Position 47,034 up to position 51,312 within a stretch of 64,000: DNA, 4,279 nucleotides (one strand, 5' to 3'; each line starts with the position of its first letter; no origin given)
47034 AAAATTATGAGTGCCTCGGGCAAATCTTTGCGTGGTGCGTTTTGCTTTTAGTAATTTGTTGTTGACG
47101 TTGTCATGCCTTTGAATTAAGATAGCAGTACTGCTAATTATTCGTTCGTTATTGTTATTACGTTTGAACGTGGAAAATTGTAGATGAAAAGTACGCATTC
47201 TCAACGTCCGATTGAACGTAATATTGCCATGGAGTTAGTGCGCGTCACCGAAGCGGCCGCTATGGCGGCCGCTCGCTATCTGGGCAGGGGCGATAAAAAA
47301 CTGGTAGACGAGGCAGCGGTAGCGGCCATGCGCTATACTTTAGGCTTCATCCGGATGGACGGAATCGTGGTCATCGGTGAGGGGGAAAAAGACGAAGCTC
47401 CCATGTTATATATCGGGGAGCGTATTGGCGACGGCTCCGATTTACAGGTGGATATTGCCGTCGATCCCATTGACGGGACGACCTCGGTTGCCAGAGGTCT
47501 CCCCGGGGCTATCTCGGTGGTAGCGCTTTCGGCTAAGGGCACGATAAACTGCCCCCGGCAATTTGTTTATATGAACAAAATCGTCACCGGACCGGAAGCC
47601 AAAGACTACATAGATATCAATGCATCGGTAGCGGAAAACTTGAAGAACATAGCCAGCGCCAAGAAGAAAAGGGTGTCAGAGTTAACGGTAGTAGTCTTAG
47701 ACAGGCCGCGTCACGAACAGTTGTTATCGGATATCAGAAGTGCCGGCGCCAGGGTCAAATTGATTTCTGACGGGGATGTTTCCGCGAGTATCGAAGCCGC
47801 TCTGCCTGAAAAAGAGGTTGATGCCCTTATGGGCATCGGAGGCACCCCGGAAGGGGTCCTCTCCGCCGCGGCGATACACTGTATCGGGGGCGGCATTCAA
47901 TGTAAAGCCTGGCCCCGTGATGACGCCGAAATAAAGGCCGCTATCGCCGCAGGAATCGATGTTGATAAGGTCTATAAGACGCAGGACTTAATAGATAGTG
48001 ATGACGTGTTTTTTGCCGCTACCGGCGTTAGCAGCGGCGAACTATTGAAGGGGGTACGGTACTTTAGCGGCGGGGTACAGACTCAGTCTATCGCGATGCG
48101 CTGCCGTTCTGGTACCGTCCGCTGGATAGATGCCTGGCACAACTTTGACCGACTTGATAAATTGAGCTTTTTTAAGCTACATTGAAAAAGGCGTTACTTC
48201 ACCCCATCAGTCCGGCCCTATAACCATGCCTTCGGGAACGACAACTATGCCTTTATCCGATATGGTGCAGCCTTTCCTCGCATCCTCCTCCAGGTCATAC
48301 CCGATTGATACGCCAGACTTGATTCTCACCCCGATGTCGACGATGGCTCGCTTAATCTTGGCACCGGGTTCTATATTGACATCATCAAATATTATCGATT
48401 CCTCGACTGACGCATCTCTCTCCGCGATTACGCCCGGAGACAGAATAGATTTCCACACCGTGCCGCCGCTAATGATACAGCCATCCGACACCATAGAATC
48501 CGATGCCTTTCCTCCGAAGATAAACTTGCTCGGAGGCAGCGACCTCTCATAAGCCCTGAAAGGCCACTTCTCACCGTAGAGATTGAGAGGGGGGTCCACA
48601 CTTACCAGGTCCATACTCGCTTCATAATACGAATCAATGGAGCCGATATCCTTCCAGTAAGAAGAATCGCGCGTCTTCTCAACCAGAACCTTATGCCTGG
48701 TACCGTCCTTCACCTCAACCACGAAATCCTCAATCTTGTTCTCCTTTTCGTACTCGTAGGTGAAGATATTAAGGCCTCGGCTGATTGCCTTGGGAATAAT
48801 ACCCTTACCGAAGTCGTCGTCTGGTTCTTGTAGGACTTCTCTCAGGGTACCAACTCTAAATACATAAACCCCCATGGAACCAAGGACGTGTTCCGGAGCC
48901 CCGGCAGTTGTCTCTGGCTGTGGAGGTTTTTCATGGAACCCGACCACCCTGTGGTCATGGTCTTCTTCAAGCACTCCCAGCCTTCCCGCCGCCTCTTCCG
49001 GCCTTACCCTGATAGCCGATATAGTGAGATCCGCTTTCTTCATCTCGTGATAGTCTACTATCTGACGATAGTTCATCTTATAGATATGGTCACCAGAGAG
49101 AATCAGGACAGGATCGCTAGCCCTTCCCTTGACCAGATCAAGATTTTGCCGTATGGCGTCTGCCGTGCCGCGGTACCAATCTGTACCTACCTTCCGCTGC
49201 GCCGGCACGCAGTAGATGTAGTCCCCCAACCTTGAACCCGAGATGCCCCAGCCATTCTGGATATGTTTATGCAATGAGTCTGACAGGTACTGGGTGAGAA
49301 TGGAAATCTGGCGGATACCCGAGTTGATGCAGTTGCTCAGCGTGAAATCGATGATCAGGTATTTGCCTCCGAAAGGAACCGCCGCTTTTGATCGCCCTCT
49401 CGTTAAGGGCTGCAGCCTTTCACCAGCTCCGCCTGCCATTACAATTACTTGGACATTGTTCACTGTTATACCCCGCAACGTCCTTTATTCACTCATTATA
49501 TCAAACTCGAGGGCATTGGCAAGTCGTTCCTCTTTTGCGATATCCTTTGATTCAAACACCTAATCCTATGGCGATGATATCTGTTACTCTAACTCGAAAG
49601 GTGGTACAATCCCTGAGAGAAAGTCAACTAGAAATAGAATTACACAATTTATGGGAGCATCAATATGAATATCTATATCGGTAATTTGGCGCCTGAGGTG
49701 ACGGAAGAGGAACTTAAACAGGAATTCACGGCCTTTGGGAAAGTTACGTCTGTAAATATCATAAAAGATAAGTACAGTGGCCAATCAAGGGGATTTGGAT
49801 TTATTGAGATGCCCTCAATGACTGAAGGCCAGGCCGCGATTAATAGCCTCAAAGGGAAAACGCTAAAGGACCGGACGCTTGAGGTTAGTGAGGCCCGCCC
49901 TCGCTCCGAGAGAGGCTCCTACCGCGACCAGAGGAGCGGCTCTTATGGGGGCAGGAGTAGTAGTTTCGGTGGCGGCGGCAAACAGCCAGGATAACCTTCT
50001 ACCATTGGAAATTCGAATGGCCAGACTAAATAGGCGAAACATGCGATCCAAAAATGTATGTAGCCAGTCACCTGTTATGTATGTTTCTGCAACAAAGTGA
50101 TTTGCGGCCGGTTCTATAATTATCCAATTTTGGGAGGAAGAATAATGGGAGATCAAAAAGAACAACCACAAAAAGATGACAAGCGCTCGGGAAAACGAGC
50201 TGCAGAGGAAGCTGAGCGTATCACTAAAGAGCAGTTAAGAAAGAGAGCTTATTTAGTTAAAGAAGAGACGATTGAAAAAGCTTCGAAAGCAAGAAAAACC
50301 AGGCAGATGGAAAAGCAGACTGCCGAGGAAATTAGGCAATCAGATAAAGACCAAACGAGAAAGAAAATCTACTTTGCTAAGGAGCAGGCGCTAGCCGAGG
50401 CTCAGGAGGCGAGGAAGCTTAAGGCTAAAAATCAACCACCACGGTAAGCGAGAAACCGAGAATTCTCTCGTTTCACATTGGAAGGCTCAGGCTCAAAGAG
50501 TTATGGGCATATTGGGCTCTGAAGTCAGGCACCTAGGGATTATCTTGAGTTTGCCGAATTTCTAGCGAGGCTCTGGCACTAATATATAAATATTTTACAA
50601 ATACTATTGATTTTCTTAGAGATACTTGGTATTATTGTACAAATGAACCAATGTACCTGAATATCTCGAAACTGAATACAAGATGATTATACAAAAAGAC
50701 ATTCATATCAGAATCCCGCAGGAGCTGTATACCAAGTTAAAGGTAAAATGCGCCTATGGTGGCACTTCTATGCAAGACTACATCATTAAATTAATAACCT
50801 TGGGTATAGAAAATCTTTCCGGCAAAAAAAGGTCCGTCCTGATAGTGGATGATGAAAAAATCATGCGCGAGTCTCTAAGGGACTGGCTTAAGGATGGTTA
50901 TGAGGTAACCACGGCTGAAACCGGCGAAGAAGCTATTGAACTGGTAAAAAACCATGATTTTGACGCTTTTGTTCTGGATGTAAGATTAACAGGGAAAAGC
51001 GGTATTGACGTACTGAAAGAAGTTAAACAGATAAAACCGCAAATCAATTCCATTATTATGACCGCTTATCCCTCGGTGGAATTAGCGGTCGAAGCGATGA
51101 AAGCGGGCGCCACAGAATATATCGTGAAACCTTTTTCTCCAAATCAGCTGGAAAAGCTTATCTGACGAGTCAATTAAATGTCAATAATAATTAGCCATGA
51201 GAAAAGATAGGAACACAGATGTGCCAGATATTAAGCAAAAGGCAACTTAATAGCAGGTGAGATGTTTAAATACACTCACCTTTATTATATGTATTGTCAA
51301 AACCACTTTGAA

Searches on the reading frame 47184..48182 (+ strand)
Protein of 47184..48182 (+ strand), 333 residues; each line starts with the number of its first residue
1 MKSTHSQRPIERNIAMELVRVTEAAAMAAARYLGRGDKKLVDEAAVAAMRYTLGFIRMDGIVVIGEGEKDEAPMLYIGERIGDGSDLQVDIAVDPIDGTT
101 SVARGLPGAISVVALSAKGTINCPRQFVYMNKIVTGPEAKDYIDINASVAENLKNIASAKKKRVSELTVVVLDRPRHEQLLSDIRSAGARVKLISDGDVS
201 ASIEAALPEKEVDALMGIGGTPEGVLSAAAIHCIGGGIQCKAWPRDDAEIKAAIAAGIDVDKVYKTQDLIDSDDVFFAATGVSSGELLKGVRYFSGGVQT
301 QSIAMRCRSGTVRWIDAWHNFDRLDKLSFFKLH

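Call 9: search_protein_families(library=pfam, proteins=[window:47184-48182:+], max_evalue=0.001)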
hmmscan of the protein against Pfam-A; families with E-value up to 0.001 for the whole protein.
window:47184-48182:+ (333 aa): 1 family
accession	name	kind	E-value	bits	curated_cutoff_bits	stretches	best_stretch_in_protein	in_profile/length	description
PF03320.18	FBPase_glpX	-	4.5e-135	449.9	27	1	12-319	1-307/307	Bacterial fructose-1,6-bisphosphatase, glpX-encoded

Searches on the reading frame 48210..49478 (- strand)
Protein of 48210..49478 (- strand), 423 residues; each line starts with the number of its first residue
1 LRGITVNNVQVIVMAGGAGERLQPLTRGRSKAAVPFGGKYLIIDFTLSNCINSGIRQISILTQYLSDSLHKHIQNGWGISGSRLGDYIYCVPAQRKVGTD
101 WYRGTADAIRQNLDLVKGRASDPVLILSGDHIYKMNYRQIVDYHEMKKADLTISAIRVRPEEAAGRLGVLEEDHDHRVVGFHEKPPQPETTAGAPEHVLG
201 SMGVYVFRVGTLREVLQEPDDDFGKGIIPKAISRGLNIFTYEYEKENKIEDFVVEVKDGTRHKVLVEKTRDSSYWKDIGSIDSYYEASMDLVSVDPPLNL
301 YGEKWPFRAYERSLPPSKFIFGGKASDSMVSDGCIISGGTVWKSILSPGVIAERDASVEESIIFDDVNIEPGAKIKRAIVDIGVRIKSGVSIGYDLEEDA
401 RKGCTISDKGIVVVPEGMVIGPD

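Call 9: search_protein_families(library=pfam, proteins=[window:48210-49478:-], max_evalue=0.001)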
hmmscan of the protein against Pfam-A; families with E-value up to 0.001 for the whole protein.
window:48210-49478:- (423 aa): 5 families
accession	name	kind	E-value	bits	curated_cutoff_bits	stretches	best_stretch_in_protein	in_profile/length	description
PF00483.29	NTP_transferase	-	1e-52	179.6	21.2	1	11-291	2-242/245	Nucleotidyl transferase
PF24894.1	Hexapep_GlmU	-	9.2e-30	103.3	23.3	1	315-414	1-104/104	GlmU-like, C-terminal hexapeptide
PF25247.1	LbH_GLGC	-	5.6e-10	39.7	27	1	312-364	1-52/135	GLGC left-handed parallel beta-helix domain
PF25084.1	LbH_EIF2B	-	2.1e-07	31.3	54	1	328-393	22-88/105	EIF2B subunit epsilon LbH domain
PF12804.13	NTP_transf_3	-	0.00037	21.2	27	1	11-140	1-107/160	MobA-like NTP transferase domain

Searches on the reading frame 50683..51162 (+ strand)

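Call 70: search_protein_families(library=pfam, proteins=[window:50683-51162:+], max_evalue=0.0001)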
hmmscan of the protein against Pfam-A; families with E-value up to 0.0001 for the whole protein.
window:50683-51162:+ (160 aa): 2 families
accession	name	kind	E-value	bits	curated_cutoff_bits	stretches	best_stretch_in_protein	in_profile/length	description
PF00072.30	Response_reg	-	4.2e-30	104.6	30.2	1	52-159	1-109/111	Response regulator receiver domain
PF20274.4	cREC_REC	-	4e-05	24.6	27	1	53-116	3-58/88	Cyclic-phosphate processing Receiver domain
